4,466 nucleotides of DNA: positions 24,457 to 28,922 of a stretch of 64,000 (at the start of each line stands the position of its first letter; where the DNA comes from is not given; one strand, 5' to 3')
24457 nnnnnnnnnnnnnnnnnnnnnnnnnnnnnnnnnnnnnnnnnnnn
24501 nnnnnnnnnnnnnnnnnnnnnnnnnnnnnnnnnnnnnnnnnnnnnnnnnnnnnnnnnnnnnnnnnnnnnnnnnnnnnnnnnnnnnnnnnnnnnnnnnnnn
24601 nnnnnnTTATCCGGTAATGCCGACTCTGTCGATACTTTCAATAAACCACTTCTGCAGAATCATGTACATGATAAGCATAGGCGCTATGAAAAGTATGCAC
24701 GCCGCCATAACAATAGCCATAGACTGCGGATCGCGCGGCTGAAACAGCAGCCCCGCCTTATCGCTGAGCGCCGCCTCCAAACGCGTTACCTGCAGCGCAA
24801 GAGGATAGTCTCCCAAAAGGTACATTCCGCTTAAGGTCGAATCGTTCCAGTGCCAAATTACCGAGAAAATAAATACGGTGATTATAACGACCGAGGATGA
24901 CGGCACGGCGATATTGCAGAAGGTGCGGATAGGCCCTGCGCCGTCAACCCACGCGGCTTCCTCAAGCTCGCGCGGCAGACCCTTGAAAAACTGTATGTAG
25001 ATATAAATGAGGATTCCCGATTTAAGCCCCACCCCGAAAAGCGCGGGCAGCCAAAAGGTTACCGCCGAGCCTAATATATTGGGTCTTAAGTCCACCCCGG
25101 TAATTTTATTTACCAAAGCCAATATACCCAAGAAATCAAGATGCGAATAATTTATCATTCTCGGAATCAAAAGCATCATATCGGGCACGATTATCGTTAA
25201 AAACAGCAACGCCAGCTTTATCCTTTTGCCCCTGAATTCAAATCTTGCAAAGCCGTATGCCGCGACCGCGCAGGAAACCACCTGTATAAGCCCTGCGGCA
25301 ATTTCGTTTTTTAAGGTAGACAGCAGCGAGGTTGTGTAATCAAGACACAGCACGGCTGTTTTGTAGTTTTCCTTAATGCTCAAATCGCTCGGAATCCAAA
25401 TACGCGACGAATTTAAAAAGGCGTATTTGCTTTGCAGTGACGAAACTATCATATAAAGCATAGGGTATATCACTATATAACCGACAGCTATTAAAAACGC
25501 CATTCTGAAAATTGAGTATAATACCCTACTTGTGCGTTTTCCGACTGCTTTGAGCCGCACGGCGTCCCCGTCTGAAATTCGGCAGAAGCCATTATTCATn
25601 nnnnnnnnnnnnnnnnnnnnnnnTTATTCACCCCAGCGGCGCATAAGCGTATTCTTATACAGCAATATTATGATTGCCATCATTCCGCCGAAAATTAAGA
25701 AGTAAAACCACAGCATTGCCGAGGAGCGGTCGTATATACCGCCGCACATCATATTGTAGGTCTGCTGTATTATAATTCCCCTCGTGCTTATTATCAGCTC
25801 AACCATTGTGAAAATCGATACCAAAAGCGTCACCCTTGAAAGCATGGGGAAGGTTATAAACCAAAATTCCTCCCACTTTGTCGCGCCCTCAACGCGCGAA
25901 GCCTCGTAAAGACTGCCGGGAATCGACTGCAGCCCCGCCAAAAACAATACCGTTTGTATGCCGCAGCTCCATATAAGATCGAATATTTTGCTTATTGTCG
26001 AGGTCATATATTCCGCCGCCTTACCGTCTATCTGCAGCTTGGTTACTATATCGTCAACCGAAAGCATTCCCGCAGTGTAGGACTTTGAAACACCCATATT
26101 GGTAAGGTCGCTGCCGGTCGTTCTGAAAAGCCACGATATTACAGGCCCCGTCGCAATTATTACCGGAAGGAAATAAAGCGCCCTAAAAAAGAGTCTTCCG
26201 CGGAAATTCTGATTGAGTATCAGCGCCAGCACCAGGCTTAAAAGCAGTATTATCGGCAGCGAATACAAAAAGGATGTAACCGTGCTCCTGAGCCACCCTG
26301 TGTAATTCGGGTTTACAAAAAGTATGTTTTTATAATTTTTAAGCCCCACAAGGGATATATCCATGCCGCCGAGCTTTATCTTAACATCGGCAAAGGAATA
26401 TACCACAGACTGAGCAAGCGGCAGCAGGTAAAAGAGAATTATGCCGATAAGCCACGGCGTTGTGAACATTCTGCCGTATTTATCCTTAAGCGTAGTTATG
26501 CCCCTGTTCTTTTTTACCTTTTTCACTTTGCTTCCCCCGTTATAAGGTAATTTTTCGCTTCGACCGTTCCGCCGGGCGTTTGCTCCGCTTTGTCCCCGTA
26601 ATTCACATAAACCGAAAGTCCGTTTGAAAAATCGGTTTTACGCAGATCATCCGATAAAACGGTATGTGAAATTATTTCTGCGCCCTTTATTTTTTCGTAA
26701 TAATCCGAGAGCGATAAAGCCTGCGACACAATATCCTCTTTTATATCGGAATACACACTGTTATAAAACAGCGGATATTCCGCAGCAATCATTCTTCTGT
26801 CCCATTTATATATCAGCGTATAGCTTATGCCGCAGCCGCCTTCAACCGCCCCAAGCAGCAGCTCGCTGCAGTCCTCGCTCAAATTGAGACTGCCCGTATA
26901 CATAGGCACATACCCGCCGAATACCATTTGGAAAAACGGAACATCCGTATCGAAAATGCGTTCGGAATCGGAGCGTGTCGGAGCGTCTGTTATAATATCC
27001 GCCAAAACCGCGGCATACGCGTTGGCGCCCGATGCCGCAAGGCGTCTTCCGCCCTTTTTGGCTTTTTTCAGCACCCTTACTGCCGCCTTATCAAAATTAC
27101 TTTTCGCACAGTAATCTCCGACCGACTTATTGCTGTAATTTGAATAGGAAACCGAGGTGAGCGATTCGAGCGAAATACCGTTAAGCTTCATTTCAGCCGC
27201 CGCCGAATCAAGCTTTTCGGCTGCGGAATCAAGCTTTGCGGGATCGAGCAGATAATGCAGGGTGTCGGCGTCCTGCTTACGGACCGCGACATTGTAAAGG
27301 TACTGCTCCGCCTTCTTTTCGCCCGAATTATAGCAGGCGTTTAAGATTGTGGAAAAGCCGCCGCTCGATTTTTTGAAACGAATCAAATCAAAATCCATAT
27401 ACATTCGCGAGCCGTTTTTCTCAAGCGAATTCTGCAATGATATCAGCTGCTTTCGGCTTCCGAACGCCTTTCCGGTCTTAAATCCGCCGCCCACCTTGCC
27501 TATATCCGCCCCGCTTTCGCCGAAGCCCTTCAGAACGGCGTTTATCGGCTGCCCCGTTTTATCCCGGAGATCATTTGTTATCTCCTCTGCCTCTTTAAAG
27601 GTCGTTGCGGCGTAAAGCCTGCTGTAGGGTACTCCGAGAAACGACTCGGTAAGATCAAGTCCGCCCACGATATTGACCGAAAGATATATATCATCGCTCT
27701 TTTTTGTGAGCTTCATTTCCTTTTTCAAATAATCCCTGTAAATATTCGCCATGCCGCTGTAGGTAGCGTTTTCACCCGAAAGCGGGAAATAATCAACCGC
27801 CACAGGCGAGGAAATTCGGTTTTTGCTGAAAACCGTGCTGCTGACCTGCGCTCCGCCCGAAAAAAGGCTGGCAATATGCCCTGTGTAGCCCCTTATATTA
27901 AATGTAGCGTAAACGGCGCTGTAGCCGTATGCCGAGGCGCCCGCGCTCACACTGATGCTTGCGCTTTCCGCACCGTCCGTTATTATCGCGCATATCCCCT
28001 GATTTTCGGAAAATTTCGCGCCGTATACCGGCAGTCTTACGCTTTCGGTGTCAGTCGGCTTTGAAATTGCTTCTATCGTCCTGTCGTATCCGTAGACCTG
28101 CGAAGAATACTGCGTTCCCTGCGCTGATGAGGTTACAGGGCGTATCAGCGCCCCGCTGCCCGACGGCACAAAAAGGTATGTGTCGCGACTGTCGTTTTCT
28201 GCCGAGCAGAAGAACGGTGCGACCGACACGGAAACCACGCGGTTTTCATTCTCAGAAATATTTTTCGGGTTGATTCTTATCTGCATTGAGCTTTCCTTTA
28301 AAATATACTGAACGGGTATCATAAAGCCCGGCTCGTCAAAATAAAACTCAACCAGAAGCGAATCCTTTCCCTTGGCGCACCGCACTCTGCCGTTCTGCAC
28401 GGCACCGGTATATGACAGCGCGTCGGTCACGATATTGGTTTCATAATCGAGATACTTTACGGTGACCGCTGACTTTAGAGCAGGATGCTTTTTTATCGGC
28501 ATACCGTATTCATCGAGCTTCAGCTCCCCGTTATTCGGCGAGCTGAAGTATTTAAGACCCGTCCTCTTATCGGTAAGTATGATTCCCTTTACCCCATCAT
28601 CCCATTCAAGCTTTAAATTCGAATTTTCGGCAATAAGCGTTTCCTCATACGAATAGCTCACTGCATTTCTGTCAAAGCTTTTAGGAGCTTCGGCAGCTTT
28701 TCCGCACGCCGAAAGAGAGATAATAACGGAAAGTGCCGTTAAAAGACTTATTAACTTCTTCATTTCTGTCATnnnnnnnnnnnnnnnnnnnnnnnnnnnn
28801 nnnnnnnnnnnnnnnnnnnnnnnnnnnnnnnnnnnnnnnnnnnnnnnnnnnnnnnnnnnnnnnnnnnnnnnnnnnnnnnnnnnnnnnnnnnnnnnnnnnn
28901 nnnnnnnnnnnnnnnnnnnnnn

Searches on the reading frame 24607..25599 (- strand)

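Call 5: search_protein_families(library=pfam, proteins=[window:24607-25599:-], max_evalue=0.001)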
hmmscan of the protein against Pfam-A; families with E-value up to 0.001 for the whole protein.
window:24607-25599:- (330 aa): 1 family
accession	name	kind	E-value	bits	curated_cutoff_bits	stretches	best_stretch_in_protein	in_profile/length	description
PF00528.27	BPD_transp_1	-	9.3e-13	48.7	26.4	1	119-321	11-180/184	Binding-protein-dependent transport system inner membrane component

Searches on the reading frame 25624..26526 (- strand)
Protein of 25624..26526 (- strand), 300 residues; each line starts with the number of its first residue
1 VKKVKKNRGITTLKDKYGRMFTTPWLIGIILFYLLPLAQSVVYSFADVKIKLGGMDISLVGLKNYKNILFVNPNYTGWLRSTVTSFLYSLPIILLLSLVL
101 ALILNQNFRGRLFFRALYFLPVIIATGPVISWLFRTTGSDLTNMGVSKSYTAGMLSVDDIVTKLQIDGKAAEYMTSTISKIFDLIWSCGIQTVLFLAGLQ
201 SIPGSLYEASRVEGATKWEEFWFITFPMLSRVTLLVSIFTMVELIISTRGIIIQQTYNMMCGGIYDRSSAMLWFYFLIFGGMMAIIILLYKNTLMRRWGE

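Call 5: search_protein_families(library=pfam, proteins=[window:25624-26526:-], max_evalue=0.001)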
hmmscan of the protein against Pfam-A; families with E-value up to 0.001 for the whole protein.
window:25624-26526:- (300 aa): 1 family
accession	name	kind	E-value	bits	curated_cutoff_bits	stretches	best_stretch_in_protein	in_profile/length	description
PF00528.27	BPD_transp_1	-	0.00029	21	26.4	1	82-290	22-171/184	Binding-protein-dependent transport system inner membrane component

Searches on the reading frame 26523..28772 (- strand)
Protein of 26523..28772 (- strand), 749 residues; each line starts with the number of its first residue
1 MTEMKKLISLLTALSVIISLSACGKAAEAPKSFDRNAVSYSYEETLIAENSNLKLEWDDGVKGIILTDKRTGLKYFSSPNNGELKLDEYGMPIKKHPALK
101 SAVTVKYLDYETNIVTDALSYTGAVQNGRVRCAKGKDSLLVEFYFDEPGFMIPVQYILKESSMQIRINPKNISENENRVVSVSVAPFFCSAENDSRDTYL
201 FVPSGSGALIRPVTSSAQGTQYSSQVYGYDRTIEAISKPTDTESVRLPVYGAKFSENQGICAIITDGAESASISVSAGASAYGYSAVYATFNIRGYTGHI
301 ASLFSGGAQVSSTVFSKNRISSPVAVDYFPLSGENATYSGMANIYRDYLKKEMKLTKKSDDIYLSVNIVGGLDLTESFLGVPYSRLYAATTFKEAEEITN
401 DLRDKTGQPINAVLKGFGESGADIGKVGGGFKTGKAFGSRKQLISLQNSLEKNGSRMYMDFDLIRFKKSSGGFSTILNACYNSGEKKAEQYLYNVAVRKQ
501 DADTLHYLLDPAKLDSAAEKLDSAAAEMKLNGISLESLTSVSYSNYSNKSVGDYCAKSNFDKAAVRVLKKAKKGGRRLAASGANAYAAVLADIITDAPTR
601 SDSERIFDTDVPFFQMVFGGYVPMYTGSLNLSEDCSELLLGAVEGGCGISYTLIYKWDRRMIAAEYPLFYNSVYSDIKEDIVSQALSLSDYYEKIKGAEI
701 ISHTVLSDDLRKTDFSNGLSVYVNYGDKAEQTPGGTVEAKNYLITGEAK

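Call 5: search_protein_families(library=pfam, proteins=[window:26523-28772:-], max_evalue=0.001)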
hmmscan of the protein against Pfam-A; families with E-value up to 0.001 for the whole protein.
window:26523-28772:- (749 aa): 1 family
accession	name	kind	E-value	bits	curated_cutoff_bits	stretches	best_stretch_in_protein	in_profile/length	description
PF18952.6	DUF5696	-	8.6e-136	454.4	25.6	1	135-742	7-612/612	Family of unknown function (DUF5696)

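Call 61: search_solved_structures(query=window:26523-28772:-, max_evalue=0.01)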
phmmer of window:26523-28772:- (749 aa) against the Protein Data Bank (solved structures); distinct sequences matched with E-value up to 0.01: 0.
